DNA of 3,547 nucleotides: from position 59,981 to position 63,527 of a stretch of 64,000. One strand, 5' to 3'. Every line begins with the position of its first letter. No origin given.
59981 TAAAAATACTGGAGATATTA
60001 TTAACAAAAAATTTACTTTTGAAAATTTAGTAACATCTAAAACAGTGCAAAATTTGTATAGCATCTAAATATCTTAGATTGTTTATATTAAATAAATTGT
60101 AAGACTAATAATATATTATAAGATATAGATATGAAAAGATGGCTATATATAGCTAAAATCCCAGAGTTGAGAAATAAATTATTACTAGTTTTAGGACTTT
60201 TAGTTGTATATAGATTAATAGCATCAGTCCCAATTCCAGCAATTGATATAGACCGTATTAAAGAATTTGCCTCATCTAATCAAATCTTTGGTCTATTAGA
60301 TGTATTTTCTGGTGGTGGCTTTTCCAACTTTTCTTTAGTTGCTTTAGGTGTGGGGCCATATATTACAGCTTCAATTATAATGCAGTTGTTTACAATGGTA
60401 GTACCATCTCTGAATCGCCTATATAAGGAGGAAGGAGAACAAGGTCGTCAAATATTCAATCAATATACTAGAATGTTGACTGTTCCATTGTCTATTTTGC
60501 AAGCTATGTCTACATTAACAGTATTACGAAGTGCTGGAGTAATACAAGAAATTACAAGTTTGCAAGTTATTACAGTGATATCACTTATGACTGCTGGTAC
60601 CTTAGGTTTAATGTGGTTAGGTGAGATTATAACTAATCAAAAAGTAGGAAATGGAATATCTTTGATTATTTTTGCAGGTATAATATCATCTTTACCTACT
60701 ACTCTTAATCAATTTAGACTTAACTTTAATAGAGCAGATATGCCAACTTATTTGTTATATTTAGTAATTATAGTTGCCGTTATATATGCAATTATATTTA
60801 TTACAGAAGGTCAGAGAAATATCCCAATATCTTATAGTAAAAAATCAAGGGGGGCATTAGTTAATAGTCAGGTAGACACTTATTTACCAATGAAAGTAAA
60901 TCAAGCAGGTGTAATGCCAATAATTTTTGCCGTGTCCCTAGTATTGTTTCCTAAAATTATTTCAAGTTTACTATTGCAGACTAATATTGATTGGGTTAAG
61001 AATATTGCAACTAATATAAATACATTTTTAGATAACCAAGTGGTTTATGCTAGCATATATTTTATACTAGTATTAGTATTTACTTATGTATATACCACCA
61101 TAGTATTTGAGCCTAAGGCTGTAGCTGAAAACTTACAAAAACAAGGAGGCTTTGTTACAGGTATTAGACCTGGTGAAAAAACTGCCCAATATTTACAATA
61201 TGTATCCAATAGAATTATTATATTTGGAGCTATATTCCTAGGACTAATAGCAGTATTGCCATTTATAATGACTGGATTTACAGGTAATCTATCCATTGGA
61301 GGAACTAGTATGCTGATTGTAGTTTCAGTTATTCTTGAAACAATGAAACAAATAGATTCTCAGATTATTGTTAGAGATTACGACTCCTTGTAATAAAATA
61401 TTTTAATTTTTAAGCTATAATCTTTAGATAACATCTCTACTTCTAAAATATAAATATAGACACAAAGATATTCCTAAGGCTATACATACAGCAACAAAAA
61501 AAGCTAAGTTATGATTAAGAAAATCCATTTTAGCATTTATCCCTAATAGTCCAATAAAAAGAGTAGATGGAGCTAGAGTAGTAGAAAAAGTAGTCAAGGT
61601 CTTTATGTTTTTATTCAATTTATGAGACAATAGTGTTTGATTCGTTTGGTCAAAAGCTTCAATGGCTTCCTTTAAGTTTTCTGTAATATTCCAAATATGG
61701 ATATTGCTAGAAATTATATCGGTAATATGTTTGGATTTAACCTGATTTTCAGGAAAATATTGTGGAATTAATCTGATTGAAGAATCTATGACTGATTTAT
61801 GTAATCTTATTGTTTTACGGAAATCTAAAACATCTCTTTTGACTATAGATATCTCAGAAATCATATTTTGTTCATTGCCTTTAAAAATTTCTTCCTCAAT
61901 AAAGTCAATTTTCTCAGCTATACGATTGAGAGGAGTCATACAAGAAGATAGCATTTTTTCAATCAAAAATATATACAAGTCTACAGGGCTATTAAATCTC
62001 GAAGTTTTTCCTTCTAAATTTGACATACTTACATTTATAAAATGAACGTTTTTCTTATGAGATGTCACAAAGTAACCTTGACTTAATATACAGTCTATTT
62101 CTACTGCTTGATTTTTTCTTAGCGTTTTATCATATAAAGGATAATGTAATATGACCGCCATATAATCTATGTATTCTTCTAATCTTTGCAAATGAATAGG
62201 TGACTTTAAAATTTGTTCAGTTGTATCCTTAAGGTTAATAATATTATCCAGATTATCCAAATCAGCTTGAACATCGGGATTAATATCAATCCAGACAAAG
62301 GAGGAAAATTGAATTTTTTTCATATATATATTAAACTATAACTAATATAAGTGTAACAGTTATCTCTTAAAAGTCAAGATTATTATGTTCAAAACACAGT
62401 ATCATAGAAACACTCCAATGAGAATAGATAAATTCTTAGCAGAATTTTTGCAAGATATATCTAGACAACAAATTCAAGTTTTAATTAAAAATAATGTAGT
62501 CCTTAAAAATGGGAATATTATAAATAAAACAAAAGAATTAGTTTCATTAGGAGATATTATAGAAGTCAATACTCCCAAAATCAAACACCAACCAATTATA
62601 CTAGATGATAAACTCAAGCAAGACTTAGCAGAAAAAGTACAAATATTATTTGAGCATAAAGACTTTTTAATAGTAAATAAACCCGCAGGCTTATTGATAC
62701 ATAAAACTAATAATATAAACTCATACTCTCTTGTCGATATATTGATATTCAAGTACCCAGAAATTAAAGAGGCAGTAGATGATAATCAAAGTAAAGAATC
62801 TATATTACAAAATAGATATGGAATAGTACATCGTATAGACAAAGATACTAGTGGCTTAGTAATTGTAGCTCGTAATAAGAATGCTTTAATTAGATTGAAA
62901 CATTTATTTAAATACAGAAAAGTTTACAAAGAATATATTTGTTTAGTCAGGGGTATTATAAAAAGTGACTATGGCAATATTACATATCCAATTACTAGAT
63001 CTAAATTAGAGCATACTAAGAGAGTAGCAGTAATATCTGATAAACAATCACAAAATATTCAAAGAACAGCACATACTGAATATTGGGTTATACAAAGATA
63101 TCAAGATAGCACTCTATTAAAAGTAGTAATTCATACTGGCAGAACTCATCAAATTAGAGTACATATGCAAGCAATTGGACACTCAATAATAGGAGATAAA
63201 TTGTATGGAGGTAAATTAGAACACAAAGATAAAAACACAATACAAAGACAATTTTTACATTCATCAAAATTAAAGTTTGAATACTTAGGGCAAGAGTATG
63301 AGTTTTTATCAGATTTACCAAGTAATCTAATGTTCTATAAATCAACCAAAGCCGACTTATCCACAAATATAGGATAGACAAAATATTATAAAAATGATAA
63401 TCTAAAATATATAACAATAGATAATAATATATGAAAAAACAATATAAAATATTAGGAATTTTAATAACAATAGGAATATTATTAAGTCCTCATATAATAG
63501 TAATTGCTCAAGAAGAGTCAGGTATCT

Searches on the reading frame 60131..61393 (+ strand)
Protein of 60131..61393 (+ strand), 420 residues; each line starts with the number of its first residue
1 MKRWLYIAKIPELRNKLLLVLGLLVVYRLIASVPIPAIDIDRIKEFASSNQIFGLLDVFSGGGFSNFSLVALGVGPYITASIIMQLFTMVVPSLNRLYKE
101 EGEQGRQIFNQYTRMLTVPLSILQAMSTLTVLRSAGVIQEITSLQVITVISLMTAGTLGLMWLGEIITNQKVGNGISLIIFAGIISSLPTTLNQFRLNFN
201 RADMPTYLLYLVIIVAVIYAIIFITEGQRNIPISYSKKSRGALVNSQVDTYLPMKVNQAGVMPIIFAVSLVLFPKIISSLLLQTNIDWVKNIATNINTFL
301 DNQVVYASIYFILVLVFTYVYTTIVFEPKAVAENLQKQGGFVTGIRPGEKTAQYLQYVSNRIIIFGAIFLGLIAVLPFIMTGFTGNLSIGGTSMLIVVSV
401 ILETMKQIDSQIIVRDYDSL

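Call 85: find_encoding_contigs(protein=window:60131-61393:+, flank=10000, max_places=2)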
Protein window:60131-61393:+ (420 aa): no gene with exactly this product is on record in the collection.

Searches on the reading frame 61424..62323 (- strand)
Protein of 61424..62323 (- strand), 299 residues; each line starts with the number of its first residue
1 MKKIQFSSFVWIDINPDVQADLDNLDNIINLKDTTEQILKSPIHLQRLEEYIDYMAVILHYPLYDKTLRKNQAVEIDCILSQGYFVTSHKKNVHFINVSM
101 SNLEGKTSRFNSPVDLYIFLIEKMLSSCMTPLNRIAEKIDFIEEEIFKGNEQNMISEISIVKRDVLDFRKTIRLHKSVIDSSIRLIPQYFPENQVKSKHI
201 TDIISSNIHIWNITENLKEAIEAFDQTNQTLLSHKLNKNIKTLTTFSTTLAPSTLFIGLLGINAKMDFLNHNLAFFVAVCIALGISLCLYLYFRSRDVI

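Call 15: search_protein_families(library=pfam, proteins=[window:61424-62323:-], max_evalue=0.0001)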
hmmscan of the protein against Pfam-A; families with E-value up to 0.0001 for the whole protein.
window:61424-62323:- (299 aa): 1 family
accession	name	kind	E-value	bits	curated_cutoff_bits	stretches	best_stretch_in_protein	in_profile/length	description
PF01544.23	CorA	-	4.4e-35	121.9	27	1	8-294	3-291/292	CorA-like Mg2+ transporter protein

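Call 84: find_encoding_contigs(protein=window:61424-62323:-, flank=10000, max_places=2)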
Protein window:61424-62323:- (299 aa): no gene with exactly this product is on record in the collection.

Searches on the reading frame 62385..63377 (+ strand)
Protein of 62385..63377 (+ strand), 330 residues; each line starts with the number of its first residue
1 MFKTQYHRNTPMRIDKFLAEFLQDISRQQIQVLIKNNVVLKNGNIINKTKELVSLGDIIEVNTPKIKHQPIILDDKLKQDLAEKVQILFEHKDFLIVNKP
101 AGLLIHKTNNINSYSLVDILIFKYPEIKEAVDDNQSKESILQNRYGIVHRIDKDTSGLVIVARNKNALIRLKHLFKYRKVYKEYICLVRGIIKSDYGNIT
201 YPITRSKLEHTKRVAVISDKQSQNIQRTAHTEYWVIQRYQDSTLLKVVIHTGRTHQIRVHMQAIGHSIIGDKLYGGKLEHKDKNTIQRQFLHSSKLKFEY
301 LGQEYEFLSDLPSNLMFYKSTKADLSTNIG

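Call 33: find_encoding_contigs(protein=window:62385-63377:+, flank=10000, max_places=1)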
Protein window:62385-63377:+ (330 aa): no gene with exactly this product is on record in the collection.
